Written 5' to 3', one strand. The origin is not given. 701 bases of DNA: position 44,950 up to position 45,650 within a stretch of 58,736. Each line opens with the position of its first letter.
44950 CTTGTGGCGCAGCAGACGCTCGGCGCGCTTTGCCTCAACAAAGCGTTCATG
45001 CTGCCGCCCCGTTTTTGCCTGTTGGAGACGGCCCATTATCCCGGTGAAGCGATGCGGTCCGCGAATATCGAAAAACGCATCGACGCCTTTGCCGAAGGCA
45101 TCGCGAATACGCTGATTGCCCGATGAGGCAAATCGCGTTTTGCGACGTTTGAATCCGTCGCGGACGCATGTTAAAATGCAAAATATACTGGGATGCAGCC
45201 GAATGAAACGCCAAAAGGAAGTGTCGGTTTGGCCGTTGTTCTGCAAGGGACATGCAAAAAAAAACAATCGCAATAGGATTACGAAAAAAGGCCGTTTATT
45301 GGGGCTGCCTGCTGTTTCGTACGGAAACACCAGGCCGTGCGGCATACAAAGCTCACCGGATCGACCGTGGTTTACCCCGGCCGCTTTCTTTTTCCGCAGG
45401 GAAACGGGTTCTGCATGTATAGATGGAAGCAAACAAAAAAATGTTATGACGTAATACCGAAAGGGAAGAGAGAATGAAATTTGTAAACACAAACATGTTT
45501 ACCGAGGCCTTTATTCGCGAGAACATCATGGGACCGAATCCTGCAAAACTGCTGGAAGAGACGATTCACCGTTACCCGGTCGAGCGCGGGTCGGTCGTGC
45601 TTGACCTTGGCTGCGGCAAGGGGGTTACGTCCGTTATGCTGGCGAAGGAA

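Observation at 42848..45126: LDH-fold protein with a rewired active site plus an Fe-S flavoprotein, coupled to the giant protein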

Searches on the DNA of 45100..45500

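Call 35: search_rna_families(source=window, start=45100, end=45500, threshold=evalue, max_evalue=5)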
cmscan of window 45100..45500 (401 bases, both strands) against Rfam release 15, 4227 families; matches with E-value up to 5: 1.
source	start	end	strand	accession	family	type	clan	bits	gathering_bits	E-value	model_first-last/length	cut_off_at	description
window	45370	45411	-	RF01370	CRISPR-DR57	Gene; CRISPR;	-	15.9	39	1.1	1-37/37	no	CRISPR RNA direct repeat element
